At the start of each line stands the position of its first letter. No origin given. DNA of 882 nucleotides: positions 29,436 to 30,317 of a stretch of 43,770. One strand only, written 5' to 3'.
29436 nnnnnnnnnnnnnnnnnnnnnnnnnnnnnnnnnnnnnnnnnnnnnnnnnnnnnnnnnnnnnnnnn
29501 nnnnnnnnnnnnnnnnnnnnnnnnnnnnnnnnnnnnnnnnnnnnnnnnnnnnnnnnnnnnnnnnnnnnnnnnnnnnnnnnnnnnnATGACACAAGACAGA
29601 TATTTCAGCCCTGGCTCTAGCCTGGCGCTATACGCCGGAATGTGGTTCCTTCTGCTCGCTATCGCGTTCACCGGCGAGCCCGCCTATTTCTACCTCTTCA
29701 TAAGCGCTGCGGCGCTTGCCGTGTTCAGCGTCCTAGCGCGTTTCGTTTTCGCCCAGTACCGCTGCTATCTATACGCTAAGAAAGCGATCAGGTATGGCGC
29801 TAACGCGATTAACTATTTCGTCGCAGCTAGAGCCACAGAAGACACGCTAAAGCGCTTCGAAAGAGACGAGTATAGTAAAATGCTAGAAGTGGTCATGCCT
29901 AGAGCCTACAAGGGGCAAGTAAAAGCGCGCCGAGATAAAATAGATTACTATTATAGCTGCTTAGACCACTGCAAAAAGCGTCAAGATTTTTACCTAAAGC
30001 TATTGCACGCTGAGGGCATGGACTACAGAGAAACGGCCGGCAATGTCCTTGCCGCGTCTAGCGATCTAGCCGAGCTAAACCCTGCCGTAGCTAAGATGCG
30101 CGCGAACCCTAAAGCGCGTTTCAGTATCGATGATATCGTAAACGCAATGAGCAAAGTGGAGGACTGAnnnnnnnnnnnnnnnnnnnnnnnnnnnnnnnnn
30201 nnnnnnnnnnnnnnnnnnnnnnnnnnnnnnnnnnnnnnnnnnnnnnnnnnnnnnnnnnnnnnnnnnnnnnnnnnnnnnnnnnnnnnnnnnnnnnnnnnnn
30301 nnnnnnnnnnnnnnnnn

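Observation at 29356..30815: Operon pairing a pentapeptide-repeat protein with three membrane proteins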

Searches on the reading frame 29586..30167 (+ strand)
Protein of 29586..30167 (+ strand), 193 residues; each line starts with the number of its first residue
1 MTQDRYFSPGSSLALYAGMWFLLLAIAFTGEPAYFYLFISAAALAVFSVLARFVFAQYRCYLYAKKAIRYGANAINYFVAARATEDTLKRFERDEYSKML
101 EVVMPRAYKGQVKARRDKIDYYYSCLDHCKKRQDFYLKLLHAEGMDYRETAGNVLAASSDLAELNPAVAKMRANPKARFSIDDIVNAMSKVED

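Call 7: search_protein_families(library=pfam, proteins=[window:29586-30167:+], max_evalue=0.1)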
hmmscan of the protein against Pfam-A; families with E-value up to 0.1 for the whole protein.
window:29586-30167:+ (193 aa): 1 family
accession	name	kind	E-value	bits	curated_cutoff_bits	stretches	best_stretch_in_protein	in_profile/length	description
PF11177.13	DUF2964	-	0.087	13.5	24.2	0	42-84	11-53/62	Protein of unknown function (DUF2964)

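Call 8: search_protein_families(library=phrogs, proteins=[window:29586-30167:+], max_evalue=0.1)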
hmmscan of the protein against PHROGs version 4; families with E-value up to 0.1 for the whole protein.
window:29586-30167:+ (193 aa): 1 family
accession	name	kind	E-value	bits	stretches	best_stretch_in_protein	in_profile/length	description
phrog_20640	-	unknown function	0.055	14.2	1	13-47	9-43/82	-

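Call 14: find_related_loci(query=window:29586-30167:+, collection=viral_contigs, flank=6000)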
Query window:29586-30167:+ (193 aa) in viral_contigs; peptide patterns used: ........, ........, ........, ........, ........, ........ (x = any residue, [..] = any of these).
4 stretches matched a pattern, but none encodes a relative of the query by tblastn (E <= 1e-3).

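Call 17: find_homologous_proteins(query=window:29586-30167:+)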
Query window:29586-30167:+ (193 aa): 6 proteins with E <= 0.001 among 754 candidates.
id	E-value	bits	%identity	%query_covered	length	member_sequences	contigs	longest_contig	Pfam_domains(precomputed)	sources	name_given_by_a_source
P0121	6.3e-109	380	100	91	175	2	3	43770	-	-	-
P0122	1.5e-74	268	65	98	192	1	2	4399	-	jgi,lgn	jgi:hypothetical protein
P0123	1.3e-69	252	64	98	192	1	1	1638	-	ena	-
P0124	5.7e-68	246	61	98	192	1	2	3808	-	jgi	jgi:hypothetical protein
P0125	2.7e-66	241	61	98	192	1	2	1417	-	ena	-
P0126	3.7e-66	240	62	98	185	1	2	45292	-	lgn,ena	-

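Call 18: find_encoding_contigs(protein=P0126, flank=6000, max_places=4)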
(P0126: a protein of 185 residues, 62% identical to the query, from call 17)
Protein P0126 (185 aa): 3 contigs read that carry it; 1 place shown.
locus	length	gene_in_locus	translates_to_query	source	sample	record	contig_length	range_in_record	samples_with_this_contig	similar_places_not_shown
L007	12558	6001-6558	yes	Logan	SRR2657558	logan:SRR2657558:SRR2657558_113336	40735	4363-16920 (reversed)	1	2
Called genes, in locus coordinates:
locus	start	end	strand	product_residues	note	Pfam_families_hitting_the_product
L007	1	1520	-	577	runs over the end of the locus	PF06381:Phage_portal_3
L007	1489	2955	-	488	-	PF04466:Terminase_3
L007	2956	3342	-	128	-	-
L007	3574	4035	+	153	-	PF07087:DUF1353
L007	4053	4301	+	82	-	-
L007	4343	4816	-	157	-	-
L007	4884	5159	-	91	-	-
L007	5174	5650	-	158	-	-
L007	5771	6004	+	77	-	-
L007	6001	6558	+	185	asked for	-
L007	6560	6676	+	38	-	-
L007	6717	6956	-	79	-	-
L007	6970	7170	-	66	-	-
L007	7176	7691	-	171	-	-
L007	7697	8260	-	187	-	-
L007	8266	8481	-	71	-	-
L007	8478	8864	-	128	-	-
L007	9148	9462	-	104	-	-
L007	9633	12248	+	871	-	PF19263:DUF5906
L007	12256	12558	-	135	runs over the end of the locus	-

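Call 19: find_encoding_contigs(protein=P0122, flank=5000, max_places=4)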
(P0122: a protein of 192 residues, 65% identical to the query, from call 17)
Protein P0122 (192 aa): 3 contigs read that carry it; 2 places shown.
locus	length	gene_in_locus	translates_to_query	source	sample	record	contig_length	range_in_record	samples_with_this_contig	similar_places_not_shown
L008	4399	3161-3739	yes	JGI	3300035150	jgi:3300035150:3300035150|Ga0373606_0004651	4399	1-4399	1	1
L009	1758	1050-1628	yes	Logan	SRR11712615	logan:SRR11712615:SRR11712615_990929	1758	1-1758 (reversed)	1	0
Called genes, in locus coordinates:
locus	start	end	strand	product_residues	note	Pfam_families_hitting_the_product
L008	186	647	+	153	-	PF07087:DUF1353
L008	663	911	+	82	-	-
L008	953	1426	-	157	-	-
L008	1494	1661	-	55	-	-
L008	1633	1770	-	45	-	-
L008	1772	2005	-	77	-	-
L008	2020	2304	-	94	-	-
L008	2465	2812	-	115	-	PF13392:HNH_3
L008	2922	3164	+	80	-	-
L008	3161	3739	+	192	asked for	-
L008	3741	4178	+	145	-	-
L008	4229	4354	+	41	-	-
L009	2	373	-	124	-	?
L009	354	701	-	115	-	PF13392:HNH_3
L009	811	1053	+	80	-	-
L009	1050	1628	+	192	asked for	-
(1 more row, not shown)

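Call 20: find_encoding_contigs(protein=P0124, flank=5000, max_places=4)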
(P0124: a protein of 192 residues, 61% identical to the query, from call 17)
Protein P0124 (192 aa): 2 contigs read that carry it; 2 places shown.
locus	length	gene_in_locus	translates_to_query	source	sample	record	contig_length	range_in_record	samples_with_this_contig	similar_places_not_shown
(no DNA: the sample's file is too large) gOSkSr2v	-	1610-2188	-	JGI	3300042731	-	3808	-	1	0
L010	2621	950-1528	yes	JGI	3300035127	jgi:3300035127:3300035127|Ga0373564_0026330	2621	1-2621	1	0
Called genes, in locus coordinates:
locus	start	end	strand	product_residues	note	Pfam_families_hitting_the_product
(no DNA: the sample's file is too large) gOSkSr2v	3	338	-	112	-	?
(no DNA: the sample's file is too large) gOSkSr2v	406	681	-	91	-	-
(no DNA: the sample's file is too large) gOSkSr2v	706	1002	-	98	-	-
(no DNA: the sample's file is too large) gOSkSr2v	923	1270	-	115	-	PF13392:HNH_3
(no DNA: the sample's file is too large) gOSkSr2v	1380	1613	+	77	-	-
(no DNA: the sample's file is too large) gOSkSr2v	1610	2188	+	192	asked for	-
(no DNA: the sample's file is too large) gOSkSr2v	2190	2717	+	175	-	PF13599:Pentapeptide_4 (weak), PF00805:Pentapeptide, PF13576:Pentapeptide_3 (weak), PF00805:Pentapeptide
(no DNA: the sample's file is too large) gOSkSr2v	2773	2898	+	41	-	-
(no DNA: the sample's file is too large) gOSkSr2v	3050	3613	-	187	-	-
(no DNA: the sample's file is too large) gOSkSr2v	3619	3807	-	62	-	?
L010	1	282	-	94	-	?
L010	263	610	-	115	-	PF13392:HNH_3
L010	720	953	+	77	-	-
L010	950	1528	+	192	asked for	-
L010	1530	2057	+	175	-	PF13599:Pentapeptide_4 (weak), PF00805:Pentapeptide, PF13576:Pentapeptide_3 (weak), PF00805:Pentapeptide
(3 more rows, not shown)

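Call 23: search_dna_similar(query=window:29586-30167:+, collection=phages, mode=protein, max_evalue=0.01, max_rows=15)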
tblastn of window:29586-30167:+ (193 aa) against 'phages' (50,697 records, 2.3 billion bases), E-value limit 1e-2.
No match.

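Call 33: search_protein_families(library=pfam, proteins=[L008:3741-4178:+, L007:6001-6558:+, L007:5174-5650:-, L007:6970-7170:-, L007:7176-7691:-], max_evalue=0.05)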
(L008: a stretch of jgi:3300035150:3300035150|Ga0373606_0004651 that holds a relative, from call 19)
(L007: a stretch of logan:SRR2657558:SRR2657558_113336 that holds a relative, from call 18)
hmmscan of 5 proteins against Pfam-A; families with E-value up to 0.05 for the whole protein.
L008:3741-4178:+ (145 aa): 2 families
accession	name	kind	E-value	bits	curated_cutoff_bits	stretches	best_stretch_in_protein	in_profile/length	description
PF13563.12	2_5_RNA_ligase2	-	0.005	17.3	27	1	20-108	23-112/152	2'-5' RNA ligase superfamily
PF23474.1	Acb1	-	0.047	13.9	27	0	82-121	84-120/144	Anti-CBASS protein Acb1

L007:6001-6558:+ (185 aa): 0 families

L007:5174-5650:- (158 aa): 0 families

L007:6970-7170:- (66 aa): 0 families

L007:7176-7691:- (171 aa): 2 families
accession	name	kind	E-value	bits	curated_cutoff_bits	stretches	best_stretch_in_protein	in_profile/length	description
PF13411.12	MerR_1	-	0.0066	17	21.6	1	76-98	2-24/69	MerR HTH family regulatory protein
PF00376.29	MerR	-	0.013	15.8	28.2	1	76-95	1-20/38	MerR family regulatory protein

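Call 34: search_solved_structures(query=L008:3741-4178:+, max_evalue=1)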
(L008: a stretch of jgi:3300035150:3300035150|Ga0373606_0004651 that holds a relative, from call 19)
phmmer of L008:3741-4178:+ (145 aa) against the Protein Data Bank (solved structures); distinct sequences matched with E-value up to 1: 2.
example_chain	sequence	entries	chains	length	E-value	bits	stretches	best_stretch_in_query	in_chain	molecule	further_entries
2fyh_A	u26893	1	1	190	0.17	15.2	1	16-51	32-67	putative integral membrane transport protein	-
1vdx_A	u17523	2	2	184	0.26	14.6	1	16-49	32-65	Hypothetical protein PH0099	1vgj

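Call 37: search_protein_families(library=padloc, proteins=[window:29586-30167:+, L008:3741-4178:+], max_evalue=0.05)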
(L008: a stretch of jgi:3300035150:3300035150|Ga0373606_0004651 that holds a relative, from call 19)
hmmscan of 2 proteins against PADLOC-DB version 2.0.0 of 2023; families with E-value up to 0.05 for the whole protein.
window:29586-30167:+ (193 aa): 0 families

L008:3741-4178:+ (145 aa): 0 families

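Call 38: search_dna_similar(query=L008:3741-4178:+, collection=phages, mode=protein, max_evalue=0.01, max_rows=20)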
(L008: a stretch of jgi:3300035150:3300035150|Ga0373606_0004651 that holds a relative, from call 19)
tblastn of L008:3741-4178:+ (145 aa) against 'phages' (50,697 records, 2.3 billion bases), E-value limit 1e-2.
No match.

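Call 46: find_related_loci(query=A2, collection=metagenome_contigs, flank=4000)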
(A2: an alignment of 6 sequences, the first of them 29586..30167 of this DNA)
Query A2 (193 aa) in metagenome_contigs; peptide patterns used: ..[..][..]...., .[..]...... (x = any residue, [..] = any of these).
253 stretches matched a pattern, but none encodes a relative of the query by tblastn (E <= 1e-3).

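Call 47: find_related_loci(query=A2, collection=viral_contigs, flank=4000)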
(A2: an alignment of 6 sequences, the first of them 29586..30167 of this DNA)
Query A2 (193 aa) in viral_contigs; peptide patterns used: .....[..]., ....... (x = any residue, [..] = any of these).
112 stretches matched a pattern, but none encodes a relative of the query by tblastn (E <= 1e-3).

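Call 59: search_protein_representatives(alignment_id=A2)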
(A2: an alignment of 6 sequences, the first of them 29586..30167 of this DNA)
Query: 6 sequences, 192 profile positions. Proteins with E-value up to 0.001 (for the whole library): 2; up to 1e-10: 1; up to 1e-30: 1. The best 2 are listed.
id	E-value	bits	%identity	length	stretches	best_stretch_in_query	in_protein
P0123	8.0e-116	400.9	-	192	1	1-192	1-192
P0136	2.6e-04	37.2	-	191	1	11-145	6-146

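Call 72: predict_structure(alignment_id=A2)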
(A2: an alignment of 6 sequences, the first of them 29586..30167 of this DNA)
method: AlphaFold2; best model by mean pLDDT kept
length: 193 residues; sequences in the alignment: 6
mean_pLDDT: 76.6   pTM: 0.63
mean pLDDT of the five models: 76.6, 70.6, 67.6, 63.8, 52.8
residues with pLDDT >= 90: 13; 70-90: 139; 50-70: 32; < 50: 9
segments of 3 or more residues with pLDDT < 50: 1-8
pLDDT, mean of each block of 10 residues (from residue 1): 42 66 76 76 75 78 86 86 83 83 89 87 90 89 77 83 75 66 58 48
secondary structure, 60 per line:
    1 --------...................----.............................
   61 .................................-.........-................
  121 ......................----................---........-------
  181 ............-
elements in order: H9-27 H32-93 H95-103 H105-142 H147-162 H166-173 H181-192

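Call 76: fold_search(model_id=the predicted structure, library=pdb)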
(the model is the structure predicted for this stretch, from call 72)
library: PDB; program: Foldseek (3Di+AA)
matches with E <= 10: 205; with E <= 0.001: 0
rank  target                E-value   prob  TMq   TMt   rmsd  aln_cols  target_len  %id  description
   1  2efl                  7.0e-01  0.21  0.24  0.18  26.8       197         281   12  Crystal structure of the EFC domain of formin-binding protein 17 (released 2007-05-29)
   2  9cus_C                8.1e-01  0.15  0.18  0.09  24.0       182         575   13  BmrCD in the outward-facing conformation bound to Hoechsts (released 2025-08-13)
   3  9div_A                9.9e-01  0.84  0.42  0.56  16.3       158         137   18  The crystal structure of de novo designed ChuA binding protein C8 (released 2025-05-21)
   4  8dk2_D                1.2e+00  0.12  0.18  0.07  22.6       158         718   13  CryoEM structure of Pseudomonas aeruginosa PA14 JetABC in an unclamped state trapped in ATP dependent dimeric form (released 2022-10-05)
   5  6h2d_S                1.4e+00  0.51  0.43  0.38  25.4       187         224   10  Structure of the soluble AhlC of the tripartite alpha-pore forming toxin, AHL, from Aeromonas hydrophila. (released 2019-07-10)
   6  6grj_I                1.5e+00  0.08  0.18  0.13  38.8       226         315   10  Structure of the AhlB pore of the tripartite alpha-pore forming toxin, AHL, from Aeromonas hydrophila. (released 2019-07-03)
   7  6iql_B                1.5e+00  0.12  0.23  0.15  27.7       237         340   14  Crystal structure of dopamine receptor D4 bound to the subtype-selective ligand, L745870 (released 2019-12-04)
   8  2efk                  1.7e+00  0.14  0.26  0.20  25.1       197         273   10  Crystal structure of the EFC domain of Cdc42-interacting protein 4 (released 2007-05-29)
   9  4bne_A                1.7e+00  0.09  0.19  0.13  28.6       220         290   15  Pacsin2 Interacts with Membranes and Actin-Filaments (released 2014-05-14)
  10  2chp_B                1.9e+00  0.08  0.20  0.24  14.2       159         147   12  Crystal structure of the dodecameric ferritin MrgA from B. subtilis 168 (released 2007-04-03)
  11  1yc9                  2.0e+00  0.60  0.50  0.24  30.3       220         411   11  The crystal structure of the outer membrane protein VceC from the bacterial pathogen Vibrio cholerae at 1.8 resolution (released 2005-03-01)
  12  9div_F                2.0e+00  0.51  0.37  0.50  17.7       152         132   16  The crystal structure of de novo designed ChuA binding protein C8 (released 2025-05-21)
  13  4bne_B                2.1e+00  0.14  0.28  0.21  24.3       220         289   14  Pacsin2 Interacts with Membranes and Actin-Filaments (released 2014-05-14)
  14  3mxz                  2.2e+00  0.12  0.17  0.29  14.3       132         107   17  Crystal Structure of tubulin folding cofactor A from Arabidopsis thaliana (released 2010-09-01)
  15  8zal_A                2.2e+00  0.08  0.18  0.11  20.1       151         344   12  EmrAB-TolC MFS-type tripartite multidrug efflux pump EA (released 2025-04-30)
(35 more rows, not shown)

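Call 90: search_protein_families(library=phrogs, proteins=[L008:3741-4178:+, L008:4190-4354:+], max_evalue=0.01)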
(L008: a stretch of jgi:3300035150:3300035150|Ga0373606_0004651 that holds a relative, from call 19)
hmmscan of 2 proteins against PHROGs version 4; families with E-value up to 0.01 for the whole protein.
L008:3741-4178:+ (145 aa): 1 family
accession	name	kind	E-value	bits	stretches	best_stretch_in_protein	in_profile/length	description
phrog_755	-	DNA, RNA and nucleotide metabolism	0.00041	20.9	1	17-109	35-118/156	RNA ligase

L008:4190-4354:+ (54 aa): 0 families

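Call 96: find_related_loci(query=A2, collection=genome_contigs, flank=5000)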
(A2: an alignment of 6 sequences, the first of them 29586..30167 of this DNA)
Query A2 (193 aa) in genome_contigs; peptide patterns used: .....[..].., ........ (x = any residue, [..] = any of these).
15 stretches matched a pattern, but none encodes a relative of the query by tblastn (E <= 1e-3).

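Call 99: search_solved_structures(query=A2, max_evalue=5)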
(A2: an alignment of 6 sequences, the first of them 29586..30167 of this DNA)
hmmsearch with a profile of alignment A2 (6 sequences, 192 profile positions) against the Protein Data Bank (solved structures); distinct sequences matched with E-value up to 5: 0.

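Call 103: search_protein_families(library=ncbifam, proteins=[window:29586-30167:+, L008:3741-4178:+], max_evalue=0.1)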
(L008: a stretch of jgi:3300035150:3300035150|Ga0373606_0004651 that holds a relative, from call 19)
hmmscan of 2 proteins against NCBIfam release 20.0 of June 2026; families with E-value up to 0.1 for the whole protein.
window:29586-30167:+ (193 aa): 0 families

L008:3741-4178:+ (145 aa): 1 family
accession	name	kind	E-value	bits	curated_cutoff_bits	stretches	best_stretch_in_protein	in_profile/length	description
TIGR02258.1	2_5_ligase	equivalog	6.4e-05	22.9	65.7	1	14-108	30-126/180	RNA 2',3'-cyclic phosphodiesterase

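Call 112: find_encoding_contigs(protein=P0123, flank=3000, max_places=3)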
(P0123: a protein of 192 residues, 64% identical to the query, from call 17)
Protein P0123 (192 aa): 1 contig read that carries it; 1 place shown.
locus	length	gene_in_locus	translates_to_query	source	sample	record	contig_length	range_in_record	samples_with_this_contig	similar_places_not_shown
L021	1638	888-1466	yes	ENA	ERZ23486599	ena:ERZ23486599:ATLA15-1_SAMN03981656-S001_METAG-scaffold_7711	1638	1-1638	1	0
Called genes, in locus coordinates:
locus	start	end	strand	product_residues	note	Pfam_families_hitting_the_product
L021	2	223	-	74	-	?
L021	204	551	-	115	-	PF13392:HNH_3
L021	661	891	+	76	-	-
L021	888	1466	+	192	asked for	-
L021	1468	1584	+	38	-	-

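Call 113: find_encoding_contigs(protein=P0125, flank=3000, max_places=3)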
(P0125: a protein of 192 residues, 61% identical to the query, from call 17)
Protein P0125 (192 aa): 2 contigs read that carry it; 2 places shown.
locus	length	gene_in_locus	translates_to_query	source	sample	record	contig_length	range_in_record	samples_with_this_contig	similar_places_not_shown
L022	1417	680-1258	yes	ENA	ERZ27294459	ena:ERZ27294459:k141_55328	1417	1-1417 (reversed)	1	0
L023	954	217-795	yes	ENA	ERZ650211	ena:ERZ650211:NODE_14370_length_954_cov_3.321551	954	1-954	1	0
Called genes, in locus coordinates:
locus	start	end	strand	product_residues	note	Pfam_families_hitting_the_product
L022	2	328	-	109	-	?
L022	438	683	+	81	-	-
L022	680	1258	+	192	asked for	-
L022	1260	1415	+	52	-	?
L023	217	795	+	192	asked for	-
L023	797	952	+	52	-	?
